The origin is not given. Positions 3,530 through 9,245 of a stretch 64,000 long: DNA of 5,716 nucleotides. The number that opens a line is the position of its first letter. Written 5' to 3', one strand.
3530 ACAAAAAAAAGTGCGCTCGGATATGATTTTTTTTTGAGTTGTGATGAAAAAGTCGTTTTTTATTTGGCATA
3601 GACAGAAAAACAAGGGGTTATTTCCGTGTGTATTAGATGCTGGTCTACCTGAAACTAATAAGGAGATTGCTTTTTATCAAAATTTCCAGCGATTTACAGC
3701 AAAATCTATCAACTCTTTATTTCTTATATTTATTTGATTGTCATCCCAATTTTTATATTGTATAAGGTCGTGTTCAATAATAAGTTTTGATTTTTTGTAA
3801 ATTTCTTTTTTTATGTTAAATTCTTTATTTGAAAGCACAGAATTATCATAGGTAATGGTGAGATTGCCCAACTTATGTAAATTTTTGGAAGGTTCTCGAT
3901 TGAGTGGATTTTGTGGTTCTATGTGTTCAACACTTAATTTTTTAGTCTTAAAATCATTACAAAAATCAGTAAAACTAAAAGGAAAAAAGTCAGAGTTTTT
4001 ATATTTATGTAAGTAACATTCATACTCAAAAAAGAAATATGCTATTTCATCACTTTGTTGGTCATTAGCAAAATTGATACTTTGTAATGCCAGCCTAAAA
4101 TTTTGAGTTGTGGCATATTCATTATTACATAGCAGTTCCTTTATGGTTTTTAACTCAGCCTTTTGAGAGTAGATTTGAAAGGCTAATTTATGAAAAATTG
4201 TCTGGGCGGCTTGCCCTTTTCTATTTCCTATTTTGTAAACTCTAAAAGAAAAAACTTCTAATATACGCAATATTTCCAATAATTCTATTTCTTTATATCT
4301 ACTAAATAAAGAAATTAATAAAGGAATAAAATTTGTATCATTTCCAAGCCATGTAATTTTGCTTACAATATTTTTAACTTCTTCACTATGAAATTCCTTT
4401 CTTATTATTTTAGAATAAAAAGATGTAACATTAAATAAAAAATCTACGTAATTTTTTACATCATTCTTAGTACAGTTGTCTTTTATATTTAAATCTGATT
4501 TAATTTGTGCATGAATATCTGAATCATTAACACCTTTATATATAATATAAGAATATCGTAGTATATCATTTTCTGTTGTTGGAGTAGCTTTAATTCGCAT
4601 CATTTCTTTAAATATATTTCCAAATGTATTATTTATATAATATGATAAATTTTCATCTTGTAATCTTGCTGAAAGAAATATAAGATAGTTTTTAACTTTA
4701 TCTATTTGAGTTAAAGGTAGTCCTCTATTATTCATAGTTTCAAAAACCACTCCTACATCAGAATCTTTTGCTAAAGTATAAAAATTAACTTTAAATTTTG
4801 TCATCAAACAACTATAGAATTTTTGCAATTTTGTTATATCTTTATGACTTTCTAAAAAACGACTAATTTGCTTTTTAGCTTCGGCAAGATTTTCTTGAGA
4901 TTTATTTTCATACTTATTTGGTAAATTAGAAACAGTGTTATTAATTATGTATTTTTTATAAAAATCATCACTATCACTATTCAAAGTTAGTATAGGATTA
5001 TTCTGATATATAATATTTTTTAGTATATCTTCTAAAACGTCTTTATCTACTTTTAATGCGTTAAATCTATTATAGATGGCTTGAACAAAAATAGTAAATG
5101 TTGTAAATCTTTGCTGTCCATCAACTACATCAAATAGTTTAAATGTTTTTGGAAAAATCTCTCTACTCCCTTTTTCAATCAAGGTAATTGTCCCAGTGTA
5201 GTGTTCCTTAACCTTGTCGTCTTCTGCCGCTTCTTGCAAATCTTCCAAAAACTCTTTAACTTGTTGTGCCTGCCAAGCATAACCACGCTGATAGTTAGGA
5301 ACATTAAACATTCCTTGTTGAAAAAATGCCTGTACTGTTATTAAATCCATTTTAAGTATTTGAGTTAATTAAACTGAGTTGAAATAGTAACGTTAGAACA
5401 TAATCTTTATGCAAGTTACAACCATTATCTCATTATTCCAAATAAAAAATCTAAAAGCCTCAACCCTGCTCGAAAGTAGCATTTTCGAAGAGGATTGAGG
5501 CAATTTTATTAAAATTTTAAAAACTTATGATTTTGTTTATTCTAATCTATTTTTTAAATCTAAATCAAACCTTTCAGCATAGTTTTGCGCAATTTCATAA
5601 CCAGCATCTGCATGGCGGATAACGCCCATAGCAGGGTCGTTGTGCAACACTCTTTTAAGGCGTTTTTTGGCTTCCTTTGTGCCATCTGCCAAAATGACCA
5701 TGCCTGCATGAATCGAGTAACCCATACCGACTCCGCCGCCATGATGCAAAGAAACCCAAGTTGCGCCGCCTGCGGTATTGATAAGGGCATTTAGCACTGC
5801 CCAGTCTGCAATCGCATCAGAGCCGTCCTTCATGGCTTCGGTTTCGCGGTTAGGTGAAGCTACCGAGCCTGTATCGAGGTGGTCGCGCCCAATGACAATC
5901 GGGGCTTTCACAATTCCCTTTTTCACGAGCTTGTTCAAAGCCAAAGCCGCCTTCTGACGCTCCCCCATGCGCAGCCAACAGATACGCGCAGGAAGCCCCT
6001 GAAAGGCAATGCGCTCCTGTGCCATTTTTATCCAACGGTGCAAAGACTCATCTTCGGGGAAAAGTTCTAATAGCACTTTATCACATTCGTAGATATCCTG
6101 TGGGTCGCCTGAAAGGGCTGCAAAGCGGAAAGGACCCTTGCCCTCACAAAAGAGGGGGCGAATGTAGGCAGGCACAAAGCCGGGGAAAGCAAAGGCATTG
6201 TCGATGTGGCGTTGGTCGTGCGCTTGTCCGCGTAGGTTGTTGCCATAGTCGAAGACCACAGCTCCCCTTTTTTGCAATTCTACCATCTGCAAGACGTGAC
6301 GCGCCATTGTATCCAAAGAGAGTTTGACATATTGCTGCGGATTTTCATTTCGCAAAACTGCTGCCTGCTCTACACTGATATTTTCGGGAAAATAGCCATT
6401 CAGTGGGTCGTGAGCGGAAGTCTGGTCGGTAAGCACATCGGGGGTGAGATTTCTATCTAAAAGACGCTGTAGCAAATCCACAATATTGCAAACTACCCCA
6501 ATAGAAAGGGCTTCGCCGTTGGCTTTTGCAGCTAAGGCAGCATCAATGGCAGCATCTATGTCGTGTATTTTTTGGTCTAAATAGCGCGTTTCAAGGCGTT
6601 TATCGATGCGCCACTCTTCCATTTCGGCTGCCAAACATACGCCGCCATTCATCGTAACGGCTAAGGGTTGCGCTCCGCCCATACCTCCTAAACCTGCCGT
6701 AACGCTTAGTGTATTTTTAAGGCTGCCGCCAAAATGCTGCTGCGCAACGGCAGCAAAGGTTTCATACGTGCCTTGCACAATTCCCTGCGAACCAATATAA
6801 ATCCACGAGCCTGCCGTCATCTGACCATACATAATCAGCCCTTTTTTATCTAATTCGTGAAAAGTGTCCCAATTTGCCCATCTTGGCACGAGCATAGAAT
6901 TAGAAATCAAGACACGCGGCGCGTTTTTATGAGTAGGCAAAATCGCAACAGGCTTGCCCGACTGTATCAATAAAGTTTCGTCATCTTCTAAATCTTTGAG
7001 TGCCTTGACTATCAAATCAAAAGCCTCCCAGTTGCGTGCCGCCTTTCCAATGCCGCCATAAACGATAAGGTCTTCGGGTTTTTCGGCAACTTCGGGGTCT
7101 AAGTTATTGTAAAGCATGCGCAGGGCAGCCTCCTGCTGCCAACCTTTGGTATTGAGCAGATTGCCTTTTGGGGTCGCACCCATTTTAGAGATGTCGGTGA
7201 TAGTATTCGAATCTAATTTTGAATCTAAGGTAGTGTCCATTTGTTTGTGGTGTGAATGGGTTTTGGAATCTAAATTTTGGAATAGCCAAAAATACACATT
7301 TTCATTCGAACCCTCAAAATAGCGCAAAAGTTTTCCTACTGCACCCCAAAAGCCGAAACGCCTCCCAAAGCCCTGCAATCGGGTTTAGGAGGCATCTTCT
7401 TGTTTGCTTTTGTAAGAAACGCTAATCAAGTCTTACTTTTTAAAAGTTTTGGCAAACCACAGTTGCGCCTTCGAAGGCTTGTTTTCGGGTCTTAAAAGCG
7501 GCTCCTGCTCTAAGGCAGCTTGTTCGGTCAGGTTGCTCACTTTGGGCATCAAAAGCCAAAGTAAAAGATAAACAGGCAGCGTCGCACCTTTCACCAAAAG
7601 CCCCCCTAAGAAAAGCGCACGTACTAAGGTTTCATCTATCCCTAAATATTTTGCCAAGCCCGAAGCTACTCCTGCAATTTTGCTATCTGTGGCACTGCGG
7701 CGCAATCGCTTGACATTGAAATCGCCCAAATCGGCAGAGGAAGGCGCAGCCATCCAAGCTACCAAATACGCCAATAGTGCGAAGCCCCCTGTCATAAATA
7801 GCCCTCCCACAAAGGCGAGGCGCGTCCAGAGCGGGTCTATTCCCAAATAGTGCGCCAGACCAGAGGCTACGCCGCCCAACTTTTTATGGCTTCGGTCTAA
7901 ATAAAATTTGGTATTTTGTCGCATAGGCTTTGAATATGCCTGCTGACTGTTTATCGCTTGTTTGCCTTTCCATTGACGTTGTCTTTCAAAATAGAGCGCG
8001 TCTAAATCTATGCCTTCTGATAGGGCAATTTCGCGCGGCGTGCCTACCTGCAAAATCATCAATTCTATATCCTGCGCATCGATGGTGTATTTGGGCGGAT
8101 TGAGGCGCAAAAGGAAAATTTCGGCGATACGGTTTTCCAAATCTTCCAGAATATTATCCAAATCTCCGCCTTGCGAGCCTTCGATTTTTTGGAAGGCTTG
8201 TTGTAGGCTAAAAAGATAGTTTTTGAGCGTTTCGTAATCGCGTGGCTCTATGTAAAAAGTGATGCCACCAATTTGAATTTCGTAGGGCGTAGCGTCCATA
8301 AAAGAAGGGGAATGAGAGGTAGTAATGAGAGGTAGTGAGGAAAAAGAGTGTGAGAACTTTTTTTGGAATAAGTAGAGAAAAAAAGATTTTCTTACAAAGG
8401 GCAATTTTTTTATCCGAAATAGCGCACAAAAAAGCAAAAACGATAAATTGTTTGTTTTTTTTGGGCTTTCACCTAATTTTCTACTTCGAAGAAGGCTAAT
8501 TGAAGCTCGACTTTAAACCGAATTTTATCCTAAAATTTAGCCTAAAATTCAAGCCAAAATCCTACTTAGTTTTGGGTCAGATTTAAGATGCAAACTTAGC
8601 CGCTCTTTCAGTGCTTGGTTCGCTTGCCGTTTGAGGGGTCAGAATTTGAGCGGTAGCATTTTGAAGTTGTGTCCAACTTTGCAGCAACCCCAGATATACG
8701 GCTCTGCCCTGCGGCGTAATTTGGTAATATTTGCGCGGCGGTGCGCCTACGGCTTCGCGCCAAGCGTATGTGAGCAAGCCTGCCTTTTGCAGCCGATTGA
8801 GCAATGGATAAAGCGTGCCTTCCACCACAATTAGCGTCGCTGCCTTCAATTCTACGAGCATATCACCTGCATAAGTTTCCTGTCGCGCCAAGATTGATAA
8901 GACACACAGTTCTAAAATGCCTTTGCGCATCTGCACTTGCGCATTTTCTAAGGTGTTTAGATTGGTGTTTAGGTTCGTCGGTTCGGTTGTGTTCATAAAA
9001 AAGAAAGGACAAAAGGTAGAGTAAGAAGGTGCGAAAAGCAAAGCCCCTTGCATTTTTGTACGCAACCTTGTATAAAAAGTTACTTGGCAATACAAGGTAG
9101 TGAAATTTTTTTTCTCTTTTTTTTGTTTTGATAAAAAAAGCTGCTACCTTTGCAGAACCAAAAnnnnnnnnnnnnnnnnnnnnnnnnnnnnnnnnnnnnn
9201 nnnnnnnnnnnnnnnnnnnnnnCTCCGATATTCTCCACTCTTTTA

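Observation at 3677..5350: Solitary GmrSD-like (DUF262 + DUF1524) type IV restriction endonuclease in an AT-rich islet between core metabolic genes.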

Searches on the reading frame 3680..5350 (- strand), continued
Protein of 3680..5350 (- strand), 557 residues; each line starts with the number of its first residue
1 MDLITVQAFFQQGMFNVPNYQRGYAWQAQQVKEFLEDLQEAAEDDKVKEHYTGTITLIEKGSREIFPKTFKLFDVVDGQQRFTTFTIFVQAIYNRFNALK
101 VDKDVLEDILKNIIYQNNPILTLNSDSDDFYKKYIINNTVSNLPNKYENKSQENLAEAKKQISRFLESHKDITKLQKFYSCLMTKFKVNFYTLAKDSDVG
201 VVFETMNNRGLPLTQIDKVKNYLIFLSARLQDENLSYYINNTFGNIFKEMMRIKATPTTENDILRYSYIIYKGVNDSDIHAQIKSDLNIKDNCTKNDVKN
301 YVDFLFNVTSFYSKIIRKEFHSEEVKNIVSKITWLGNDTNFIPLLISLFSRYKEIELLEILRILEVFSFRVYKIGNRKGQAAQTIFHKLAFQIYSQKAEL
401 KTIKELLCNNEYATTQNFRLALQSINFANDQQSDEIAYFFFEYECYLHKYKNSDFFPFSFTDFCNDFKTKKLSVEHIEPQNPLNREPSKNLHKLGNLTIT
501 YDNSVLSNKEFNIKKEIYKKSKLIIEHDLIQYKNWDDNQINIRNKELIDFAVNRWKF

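Call 57: search_dna_similar(query=window:3680-5350:-, collection=plasmids, mode=protein, max_rows=15)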
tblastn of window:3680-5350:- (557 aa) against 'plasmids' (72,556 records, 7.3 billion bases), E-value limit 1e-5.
Records with a match: 1146; places in all: 1150; records where one place covers at least 80% of the query: 60.
Best place of each record, by identity: <60% 1146.
By first word of the organism name: Klebsiella 888; Acinetobacter 42; Enterobacter 24; Escherichia 19; Enterococcus 18; Rhizobium 14; Vibrio 7; Lactiplantibacillus 7; Raoultella 6; Rhodococcus 5; and 77 more.
By predicted mobility (MOB-suite, as given by PLSDB): conjugative 846; non-mobilizable 206; mobilizable 94.
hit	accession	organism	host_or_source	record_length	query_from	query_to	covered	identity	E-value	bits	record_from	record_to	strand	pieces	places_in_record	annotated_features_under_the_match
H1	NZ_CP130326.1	Acinetobacter variabilis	soil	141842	1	555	100%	27.3%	2e-30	134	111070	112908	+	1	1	DUF262 domain-containing protein | pglX: BREX-1 system adenine-specific DNA-methyltransferase PglX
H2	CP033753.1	Acinetobacter baumannii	Homo sapiens,clinical isolate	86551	1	555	100%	27.2%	7e-30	132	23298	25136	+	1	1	DUF262 domain-containing protein | pglX: BREX-1 system adenine-specific DNA-methyltransferase PglX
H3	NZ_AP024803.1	Acinetobacter baumannii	Homo sapiens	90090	1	555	100%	27.2%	7e-30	132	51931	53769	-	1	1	DUF262 domain-containing protein | pglX: BREX-1 system adenine-specific DNA-methyltransferase PglX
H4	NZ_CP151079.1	Acinetobacter baumannii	-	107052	1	555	100%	27.2%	7e-30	132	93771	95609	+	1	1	DUF262 domain-containing protein | pglX: BREX-1 system adenine-specific DNA-methyltransferase PglX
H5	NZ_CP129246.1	Acinetobacter baumannii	Homo sapiens,urine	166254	1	555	100%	27.2%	7e-30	132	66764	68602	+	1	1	DUF262 domain-containing protein | pglX: BREX-1 system adenine-specific DNA-methyltransferase PglX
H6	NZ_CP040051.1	Acinetobacter baumannii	Homo sapiens,blood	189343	1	555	100%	27.2%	7e-30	132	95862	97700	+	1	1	DUF262 domain-containing protein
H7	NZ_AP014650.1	Acinetobacter baumannii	Homo sapiens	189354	1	555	100%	27.2%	7e-30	132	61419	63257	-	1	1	DUF262 domain-containing protein | pglX: BREX-1 system adenine-specific DNA-methyltransferase PglX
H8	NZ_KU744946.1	Acinetobacter baumannii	urinary tract infection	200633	1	555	100%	27.2%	7e-30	132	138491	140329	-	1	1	DUF262 domain-containing protein | pglX: BREX-1 system adenine-specific DNA-methyltransferase PglX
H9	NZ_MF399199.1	Acinetobacter baumannii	-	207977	1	555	100%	27.2%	7e-30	132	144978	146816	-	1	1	DUF262 domain-containing protein | pglX: BREX-1 system adenine-specific DNA-methyltransferase PglX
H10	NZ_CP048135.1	Acinetobacter baumannii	Homo sapiens,mid stream urine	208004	1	555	100%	27.2%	7e-30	132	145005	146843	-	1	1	DUF262 domain-containing protein | pglX: BREX-1 system adenine-specific DNA-methyltransferase PglX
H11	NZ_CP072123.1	Acinetobacter baumannii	Homo sapiens,Respiratory specimen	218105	1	555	100%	27.2%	7e-30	132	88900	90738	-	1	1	DUF262 domain-containing protein | pglX: BREX-1 system adenine-specific DNA-methyltransferase PglX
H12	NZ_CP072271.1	Acinetobacter baumannii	Homo sapiens,Respiratory specimen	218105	1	555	100%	27.2%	7e-30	132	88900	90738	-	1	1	DUF262 domain-containing protein | pglX: BREX-1 system adenine-specific DNA-methyltransferase PglX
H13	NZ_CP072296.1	Acinetobacter baumannii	Homo sapiens,Respiratory specimen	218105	1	555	100%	27.2%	7e-30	132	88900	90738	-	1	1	DUF262 domain-containing protein | pglX: BREX-1 system adenine-specific DNA-methyltransferase PglX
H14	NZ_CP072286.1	Acinetobacter baumannii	Homo sapiens,Respiratory specimen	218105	1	555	100%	27.2%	7e-30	132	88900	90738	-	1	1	DUF262 domain-containing protein | pglX: BREX-1 system adenine-specific DNA-methyltransferase PglX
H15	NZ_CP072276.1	Acinetobacter baumannii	Homo sapiens,Respiratory specimen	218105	1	555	100%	27.2%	7e-30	132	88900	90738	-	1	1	DUF262 domain-containing protein | pglX: BREX-1 system adenine-specific DNA-methyltransferase PglX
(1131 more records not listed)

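Call 58: search_dna_similar(query=window:3680-5350:-, collection=phages, mode=protein, max_rows=10)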
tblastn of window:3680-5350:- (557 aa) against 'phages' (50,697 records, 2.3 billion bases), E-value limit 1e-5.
Records with a match: 13; places in all: 13; records where one place covers at least 80% of the query: 8.
Best place of each record, by identity: <60% 13.
By first word of the organism name: Streptococcus 6; Listeria 2; Helicobacter 1; Anaerosphaera 1; Anaeroplasmataceae 1; Bacteriophage 1; Enterococcus 1.
By host as written in the record: Listeria monocytogenes 2; Streptococcus suis SSJ27 1; Streptococcus suis FJSM5 1; Streptococcus suis FJSM7 1; Streptococcus suis LS2N 1; Streptococcus suis FJZZ32 1; Streptococcus suis FJZZ39 1; Helicobacter pylori Pt11061 1; and 4 more.
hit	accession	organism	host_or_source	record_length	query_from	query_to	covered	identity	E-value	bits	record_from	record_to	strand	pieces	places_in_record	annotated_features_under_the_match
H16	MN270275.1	Streptococcus phage phi-SsuSSJ27_rum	Streptococcus suis SSJ27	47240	2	557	100%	26.5%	4e-36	150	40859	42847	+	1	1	hypothetical protein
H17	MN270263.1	Streptococcus phage phi-SsuFJSM5_rum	Streptococcus suis FJSM5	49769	2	557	100%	26.4%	7e-35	146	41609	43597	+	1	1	hypothetical protein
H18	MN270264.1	Streptococcus phage phi-SsuFJSM7_rum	Streptococcus suis FJSM7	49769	2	557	100%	26.4%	7e-35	146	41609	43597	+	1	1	hypothetical protein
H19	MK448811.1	Streptococcus phage Javan575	Streptococcus suis LS2N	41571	2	557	100%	26.4%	1e-34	145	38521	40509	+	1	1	RloF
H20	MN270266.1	Streptococcus phage phi-SsuFJZZ32_rum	Streptococcus suis FJZZ32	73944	2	557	100%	26.3%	1e-34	145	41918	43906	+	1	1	hypothetical protein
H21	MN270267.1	Streptococcus phage phi-SsuFJZZ39_rum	Streptococcus suis FJZZ39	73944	2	557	100%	26.3%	1e-34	145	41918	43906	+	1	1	hypothetical protein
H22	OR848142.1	Listeria phage LM 4-14-1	Listeria monocytogenes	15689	5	556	99%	24.1%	2e-19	99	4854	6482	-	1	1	record has no annotation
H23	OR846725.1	Listeria phage LM 4-11-1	Listeria monocytogenes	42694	5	556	99%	24.1%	2e-19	99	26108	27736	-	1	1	record has no annotation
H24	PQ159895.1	Helicobacter phage Pt11061_1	Helicobacter pylori Pt11061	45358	5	266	47%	27.4%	3e-9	66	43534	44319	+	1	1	hypothetical protein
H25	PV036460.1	Anaerosphaera phage IMGVR 8818211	Anaerosphaera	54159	15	225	38%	30.3%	4e-11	72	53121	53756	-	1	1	hypothetical protein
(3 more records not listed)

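Call 67: find_encoding_contigs(protein=P0007, flank=5000, max_places=3)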
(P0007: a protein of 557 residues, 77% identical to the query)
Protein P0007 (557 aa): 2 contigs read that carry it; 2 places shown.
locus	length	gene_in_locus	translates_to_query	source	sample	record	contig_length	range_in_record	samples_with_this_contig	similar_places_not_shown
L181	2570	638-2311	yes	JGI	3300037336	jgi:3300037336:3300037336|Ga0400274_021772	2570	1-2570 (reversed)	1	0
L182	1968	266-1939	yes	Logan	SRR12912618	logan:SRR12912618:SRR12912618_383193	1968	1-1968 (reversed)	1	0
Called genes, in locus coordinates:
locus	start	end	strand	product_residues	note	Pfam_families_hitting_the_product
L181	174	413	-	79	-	-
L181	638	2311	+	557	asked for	PF03235:GmrSD_N, PF07510:GmrSD_C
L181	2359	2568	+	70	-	?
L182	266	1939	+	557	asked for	PF03235:GmrSD_N, PF07510:GmrSD_C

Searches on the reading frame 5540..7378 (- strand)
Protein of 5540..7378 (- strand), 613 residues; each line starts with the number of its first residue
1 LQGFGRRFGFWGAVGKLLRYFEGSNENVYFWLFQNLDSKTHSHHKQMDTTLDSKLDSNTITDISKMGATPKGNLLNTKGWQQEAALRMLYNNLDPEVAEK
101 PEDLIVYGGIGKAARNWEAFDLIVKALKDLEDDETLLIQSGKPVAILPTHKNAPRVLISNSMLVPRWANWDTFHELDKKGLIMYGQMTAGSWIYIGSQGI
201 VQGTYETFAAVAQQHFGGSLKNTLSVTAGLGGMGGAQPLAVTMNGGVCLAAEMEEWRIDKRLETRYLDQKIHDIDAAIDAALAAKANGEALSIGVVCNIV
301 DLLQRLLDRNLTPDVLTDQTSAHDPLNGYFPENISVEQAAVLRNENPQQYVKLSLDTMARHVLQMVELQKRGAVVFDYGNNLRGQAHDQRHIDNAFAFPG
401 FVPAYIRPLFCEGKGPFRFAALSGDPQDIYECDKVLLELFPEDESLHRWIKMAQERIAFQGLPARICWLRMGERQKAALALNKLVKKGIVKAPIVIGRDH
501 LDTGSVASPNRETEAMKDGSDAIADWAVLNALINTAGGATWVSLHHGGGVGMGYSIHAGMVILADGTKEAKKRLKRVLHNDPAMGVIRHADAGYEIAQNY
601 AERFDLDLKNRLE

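Call 4: search_protein_families(library=pfam, proteins=[window:5540-7378:-], max_evalue=0.01)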
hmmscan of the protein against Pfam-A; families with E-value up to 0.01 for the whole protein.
window:5540-7378:- (613 aa): 3 families
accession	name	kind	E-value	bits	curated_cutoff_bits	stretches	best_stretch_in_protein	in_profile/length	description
PF17392.7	Urocanase_C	-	1.1e-93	312.6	23.6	1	408-602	1-195/196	Urocanase C-terminal domain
PF01175.24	Urocanase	-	4.2e-86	288.4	23.2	1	196-405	1-209/209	Urocanase Rossmann-like domain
PF17391.7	Urocanase_N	-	6.2e-60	201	23.2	1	70-193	4-127/127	Urocanase N-terminal domain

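Call 11: search_protein_families(library=ncbifam, proteins=[window:5540-7378:-], max_evalue=0.01)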
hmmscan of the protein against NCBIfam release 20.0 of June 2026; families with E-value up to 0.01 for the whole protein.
window:5540-7378:- (613 aa): 3 families
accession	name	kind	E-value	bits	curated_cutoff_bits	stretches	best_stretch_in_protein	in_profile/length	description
TIGR01228.2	hutU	equivalog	2.7e-280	930.6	375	1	69-608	5-543/545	urocanate hydratase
NF058531.1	CH3_S_urocan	exception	2.7e-206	686.2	880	1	71-606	7-534/535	S-methyl thiourocanate hydratase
NF058530.1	thiouroc_hyd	equivalog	6.7e-195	648.7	930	1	75-602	2-526/535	thiourocanate hydratase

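Call 60: search_protein_families(library=padloc, proteins=[window:5540-7378:-], max_evalue=0.001)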
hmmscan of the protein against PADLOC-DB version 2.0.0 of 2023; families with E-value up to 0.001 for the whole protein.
window:5540-7378:- (613 aa): 0 families

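Call 64: find_homologous_proteins(query=window:5540-7378:-, max_evalue=1e-100)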
Query window:5540-7378:- (613 aa): 8000 proteins with E <= 1e-100 among 8000 candidates; the best 120 are listed.
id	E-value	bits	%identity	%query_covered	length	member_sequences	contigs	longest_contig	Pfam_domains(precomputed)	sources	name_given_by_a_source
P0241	0.0e+0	1416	100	100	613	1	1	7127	PF17392.8,PF17391.8,PF01175.25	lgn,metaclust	metaclust:status=active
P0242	0.0e+0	1233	95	92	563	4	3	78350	PF17392.8,PF17391.8,PF01175.25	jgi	jgi:urocanate hydratase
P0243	0.0e+0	1061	82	90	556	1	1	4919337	PF17392.8,PF17391.8,PF01175.25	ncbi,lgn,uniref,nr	ncbi:urocanate hydratase [Bernardetia litoralis DSM 6794]|uniref:Urocanate hydratase n=1 Tax=Bernard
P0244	0.0e+0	1057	81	90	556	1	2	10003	PF17392.8,PF17391.8,PF01175.25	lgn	-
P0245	0.0e+0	1055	81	90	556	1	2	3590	PF17392.8,PF17391.8,PF01175.25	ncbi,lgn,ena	-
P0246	0.0e+0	1049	81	90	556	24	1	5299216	PF17392.8,PF17391.8,PF01175.25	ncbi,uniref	ncbi:urocanate hydratase [Bernardetia sp. ABR2-2B]|uniref:urocanate hydratase n=1 Tax=Bernardetia sp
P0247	0.0e+0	1043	81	91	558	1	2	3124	PF17392.8,PF17391.8,PF01175.25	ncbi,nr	ncbi:MAG: urocanate hydratase [Hymenobacteraceae bacterium]|nr:urocanate hydratase [Hymenobacteracea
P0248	0.0e+0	1035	80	91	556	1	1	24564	PF17392.8,PF17391.8,PF01175.25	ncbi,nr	ncbi:MAG: urocanate hydratase [Bernardetiaceae bacterium]|nr:urocanate hydratase [Bernardetiaceae ba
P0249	0.0e+0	1033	81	91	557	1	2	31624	PF17392.8,PF17391.8,PF01175.25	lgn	-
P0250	0.0e+0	1033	81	91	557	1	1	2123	PF17392.8,PF17391.8,PF01175.25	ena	-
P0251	0.0e+0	1033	78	90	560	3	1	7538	PF17392.8,PF17391.8,PF01175.25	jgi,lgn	-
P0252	0.0e+0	1033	80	90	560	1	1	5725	PF17392.8,PF17391.8,PF01175.25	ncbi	-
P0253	0.0e+0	1033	80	89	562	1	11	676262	PF17392.8,PF17391.8,PF01175.25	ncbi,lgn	-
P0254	0.0e+0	1033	81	89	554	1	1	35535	PF17392.8,PF17391.8,PF01175.25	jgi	-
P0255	0.0e+0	1032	79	91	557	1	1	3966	PF17392.8,PF17391.8,PF01175.25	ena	-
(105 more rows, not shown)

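Call 65: find_encoding_contigs(protein=P0242, flank=10000, max_places=3)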
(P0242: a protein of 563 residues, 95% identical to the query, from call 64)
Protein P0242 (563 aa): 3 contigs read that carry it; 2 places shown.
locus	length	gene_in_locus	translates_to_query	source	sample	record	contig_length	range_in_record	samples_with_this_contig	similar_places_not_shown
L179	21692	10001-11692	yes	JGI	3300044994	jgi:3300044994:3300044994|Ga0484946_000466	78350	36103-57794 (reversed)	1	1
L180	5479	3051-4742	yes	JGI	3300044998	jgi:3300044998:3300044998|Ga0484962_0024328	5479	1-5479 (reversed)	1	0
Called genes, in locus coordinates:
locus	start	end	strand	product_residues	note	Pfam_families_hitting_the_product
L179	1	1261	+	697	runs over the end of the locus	PF13185:GAF_2 (weak), PF07228:SpoIIE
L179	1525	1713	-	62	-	-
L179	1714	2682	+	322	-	PF17773:UPF0176_N, PF00581:Rhodanese, PF12368:Rhodanese_C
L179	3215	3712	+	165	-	-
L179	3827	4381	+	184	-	-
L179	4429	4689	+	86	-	-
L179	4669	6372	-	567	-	PF00496:SBP_bac_5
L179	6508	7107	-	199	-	-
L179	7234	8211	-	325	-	PF01300:Sua5_yciO_yrdC, PF03481:Sua5_C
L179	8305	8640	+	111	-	-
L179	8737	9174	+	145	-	-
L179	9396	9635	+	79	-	-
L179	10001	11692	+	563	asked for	PF17391:Urocanase_N, PF01175:Urocanase, PF17392:Urocanase_C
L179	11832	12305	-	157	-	-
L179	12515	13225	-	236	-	PF01791:DeoC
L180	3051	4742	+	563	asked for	PF17391:Urocanase_N, PF01175:Urocanase, PF17392:Urocanase_C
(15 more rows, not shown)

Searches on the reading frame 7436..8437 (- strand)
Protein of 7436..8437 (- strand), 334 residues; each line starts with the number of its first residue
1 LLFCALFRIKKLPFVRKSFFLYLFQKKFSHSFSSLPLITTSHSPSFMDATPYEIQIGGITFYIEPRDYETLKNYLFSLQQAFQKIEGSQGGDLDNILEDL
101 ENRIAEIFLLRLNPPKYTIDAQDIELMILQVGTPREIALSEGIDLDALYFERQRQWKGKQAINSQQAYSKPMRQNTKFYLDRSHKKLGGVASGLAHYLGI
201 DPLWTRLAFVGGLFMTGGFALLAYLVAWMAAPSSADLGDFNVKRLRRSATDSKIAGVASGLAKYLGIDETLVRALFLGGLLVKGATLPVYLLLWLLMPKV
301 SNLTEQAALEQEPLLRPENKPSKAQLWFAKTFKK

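Call 4: search_protein_families(library=pfam, proteins=[window:7436-8437:-], max_evalue=0.01)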
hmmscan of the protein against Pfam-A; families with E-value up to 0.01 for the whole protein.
window:7436-8437:- (334 aa): 1 family
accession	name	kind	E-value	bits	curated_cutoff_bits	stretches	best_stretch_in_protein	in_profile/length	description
PF04024.17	PspC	-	2.3e-39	133.4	25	2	177-233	2-57/58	PspC domain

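Call 60: search_protein_families(library=padloc, proteins=[window:7436-8437:-], max_evalue=0.001)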
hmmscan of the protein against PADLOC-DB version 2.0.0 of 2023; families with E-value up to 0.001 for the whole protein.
window:7436-8437:- (334 aa): 0 families

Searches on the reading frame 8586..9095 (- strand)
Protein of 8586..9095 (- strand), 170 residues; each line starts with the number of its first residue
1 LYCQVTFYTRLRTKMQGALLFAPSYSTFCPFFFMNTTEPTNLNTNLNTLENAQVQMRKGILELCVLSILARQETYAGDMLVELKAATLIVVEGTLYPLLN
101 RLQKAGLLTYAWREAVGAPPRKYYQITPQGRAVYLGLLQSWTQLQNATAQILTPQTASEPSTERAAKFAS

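Call 4: search_protein_families(library=pfam, proteins=[window:8586-9095:-], max_evalue=0.01)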
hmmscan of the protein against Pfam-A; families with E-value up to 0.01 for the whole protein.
window:8586-9095:- (170 aa): 2 families
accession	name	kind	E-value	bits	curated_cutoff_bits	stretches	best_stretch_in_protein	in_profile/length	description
PF03551.20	PadR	-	2e-17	63.3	27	1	65-133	1-72/75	Transcriptional regulator PadR-like family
PF13601.12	HTH_34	-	0.00032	21.2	27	1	62-134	2-69/80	Winged helix DNA-binding domain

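Call 60: search_protein_families(library=padloc, proteins=[window:8586-9095:-], max_evalue=0.001)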
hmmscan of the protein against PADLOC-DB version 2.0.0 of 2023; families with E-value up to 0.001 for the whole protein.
window:8586-9095:- (170 aa): 0 families
